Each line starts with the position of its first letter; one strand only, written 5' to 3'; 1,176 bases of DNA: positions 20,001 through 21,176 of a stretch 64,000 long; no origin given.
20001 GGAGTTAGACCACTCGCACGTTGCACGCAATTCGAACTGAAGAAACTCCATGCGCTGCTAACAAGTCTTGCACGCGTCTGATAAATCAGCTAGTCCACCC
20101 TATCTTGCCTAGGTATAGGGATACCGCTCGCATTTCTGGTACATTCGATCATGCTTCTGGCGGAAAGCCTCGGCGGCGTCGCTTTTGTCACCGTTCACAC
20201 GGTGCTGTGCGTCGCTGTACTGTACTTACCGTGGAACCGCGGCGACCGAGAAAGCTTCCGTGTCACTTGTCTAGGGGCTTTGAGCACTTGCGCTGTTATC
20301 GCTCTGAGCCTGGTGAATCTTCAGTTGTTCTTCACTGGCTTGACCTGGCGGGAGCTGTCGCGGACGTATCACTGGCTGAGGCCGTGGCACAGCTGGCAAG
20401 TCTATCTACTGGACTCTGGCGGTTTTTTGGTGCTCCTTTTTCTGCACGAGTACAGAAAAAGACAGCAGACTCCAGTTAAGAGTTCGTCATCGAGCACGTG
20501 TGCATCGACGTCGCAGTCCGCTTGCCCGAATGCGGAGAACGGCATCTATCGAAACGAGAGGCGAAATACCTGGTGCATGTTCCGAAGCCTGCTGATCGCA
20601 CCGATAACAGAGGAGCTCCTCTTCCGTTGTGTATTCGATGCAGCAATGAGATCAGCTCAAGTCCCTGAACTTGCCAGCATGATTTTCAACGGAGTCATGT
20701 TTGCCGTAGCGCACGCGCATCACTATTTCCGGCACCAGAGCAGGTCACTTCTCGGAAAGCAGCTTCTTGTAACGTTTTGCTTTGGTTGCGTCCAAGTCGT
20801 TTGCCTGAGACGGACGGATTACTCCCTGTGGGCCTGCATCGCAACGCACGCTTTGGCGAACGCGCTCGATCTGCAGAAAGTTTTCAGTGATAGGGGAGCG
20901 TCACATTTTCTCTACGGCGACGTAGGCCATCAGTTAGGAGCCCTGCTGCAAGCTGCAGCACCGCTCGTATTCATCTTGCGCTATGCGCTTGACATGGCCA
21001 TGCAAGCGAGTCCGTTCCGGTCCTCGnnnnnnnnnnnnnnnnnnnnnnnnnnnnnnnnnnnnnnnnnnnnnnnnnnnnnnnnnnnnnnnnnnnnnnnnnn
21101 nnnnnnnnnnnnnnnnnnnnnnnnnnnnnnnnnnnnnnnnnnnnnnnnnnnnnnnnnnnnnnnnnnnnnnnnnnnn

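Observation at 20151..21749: Single ORF fusing a CAAX protease (RCE1) to dolichyl-diphosphatase (DOLPP1/CWH8)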

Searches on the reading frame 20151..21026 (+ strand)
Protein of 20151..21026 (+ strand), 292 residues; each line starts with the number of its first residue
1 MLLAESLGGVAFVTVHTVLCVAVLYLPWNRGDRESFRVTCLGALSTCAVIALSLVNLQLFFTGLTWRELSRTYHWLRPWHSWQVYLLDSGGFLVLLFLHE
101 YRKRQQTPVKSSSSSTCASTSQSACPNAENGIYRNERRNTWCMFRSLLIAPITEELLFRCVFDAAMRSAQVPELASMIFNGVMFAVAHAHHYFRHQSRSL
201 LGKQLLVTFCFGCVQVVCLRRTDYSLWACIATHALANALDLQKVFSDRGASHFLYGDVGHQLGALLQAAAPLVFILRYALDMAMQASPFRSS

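Call 20: find_homologous_proteins(query=A2, max_evalue=0.001)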
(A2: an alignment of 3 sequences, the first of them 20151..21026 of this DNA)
Query A2 (3 sequences): 8000 candidates shared short words with the query, none scored E <= 0.001.

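Call 28: search_solved_structures(query=A2, max_evalue=10, show_alignments=2)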
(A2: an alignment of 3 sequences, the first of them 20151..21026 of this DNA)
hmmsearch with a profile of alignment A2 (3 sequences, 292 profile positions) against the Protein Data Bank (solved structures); distinct sequences matched with E-value up to 10: 2.
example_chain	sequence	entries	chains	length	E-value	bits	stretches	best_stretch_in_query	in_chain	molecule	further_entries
2ixn_A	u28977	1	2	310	0.67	12.2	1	56-98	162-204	SERINE/THREONINE-PROTEIN PHOSPHATASE 2A ACTIVATOR 2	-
1w2y_A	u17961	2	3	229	1.2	11.3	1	61-121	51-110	DEOXYURIDINE 5'-TRIPHOSPHATE NUCLEOTIDE HYDROLASE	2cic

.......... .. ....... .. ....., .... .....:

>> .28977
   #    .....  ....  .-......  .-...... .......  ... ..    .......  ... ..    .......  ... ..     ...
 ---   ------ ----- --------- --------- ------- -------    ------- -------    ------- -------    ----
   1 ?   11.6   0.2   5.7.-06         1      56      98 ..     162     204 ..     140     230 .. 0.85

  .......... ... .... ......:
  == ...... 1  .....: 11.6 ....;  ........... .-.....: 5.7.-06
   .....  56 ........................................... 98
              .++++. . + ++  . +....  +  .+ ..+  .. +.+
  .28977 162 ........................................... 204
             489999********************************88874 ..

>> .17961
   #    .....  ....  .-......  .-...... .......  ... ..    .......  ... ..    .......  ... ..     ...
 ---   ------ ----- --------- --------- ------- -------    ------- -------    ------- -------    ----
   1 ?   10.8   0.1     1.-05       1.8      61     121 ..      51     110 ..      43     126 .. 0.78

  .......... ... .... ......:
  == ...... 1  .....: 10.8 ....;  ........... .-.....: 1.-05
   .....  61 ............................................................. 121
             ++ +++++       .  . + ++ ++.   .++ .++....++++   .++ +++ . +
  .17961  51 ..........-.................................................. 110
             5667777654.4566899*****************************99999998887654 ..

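Call 53: search_protein_families(library=ncbifam, proteins=[window:20151-21026:+], max_evalue=0.1)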
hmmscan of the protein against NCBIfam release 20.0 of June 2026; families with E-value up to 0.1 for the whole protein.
window:20151-21026:+ (292 aa): 4 families
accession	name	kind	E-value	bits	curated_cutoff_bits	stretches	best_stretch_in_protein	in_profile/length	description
NF041647.1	ABC_perm_CPBP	equivalog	2e-06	26.8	435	1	135-240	537-630/636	ABC transporter permease subunit/CPBP intramembrane protease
NF033192.3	CPBP_JDVT_MrtJ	equivalog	0.0001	22.9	75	1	144-241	2-96/98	JDVT-CTERM system glutamic-type intramembrane protease MrtJ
NF040914.1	Mrt_core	domain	0.019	15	100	1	144-239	5-100/108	myxosortase family intramembrane protease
TIGR03008.1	pepcterm_CAAX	equivalog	0.03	14.2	81.05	0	129-239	102-208/222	CAAX prenyl protease-related protein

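Call 54: find_related_loci(query=A5, collection=metagenome_contigs, flank=4000)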
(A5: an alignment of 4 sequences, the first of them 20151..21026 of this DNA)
Query A5 (292 aa) in metagenome_contigs; peptide patterns used: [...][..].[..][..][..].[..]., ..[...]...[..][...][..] (x = any residue, [..] = any of these).
600 stretches matched a pattern (row limit reached: there are more); 14 encode a relative of the query (tblastn E <= 1e-3); 14 distinct loci.
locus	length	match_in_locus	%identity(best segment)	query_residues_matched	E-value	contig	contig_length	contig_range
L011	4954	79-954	99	1-292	0e+0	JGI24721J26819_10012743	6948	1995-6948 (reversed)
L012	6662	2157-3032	99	1-292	0e+0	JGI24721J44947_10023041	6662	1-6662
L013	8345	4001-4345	26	129-252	5e-8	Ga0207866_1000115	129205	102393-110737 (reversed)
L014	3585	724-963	32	148-241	1e-6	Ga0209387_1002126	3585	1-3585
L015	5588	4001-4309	27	148-252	3e-6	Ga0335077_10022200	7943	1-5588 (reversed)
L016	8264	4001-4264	31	146-246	4e-6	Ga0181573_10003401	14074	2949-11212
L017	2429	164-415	29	138-238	7e-6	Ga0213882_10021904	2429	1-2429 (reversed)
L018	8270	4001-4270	29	146-249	1e-5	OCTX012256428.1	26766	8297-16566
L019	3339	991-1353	29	146-277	9e-6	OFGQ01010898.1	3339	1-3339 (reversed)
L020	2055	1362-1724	29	146-277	9e-6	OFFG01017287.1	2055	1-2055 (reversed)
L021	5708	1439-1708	29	146-249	1e-5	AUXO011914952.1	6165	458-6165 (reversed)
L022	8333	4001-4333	26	141-265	1e-5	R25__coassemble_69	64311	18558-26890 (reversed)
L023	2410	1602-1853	29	138-238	1e-5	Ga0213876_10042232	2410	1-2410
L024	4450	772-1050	28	143-249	2e-5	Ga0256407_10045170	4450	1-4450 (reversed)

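Call 76: predict_structure(alignment_id=A5)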
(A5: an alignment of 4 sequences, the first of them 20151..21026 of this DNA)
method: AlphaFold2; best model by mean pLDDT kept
length: 292 residues; sequences in the alignment: 4
mean_pLDDT: 61.3   pTM: 0.64
mean pLDDT of the five models: 61.3, 57.1, 56.1, 55.6, 47.9
residues with pLDDT >= 90: 0; 70-90: 94; 50-70: 144; < 50: 54
segments of 3 or more residues with pLDDT < 50: 76-78, 80-85, 105-137, 248-253, 290-292
pLDDT, mean of each block of 10 residues (from residue 1): 69 76 58 60 72 73 63 52 50 57 45 27 29 43 67 79 80 83 77 58 72 76 70 69 54 54 62 54 52 41
secondary structure, 60 per line:
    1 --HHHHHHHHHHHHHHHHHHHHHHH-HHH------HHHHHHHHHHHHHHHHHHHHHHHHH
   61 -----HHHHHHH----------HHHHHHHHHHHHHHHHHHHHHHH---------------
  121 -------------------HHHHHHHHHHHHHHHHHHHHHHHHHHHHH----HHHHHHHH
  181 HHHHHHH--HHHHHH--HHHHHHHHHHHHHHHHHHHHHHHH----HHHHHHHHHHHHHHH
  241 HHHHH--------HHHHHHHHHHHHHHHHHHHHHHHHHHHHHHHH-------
elements in order: H3-25 H36-60 H66-72 H83-105 H140-168 H173-187 H190-195 H198-221 H226-245 H254-285
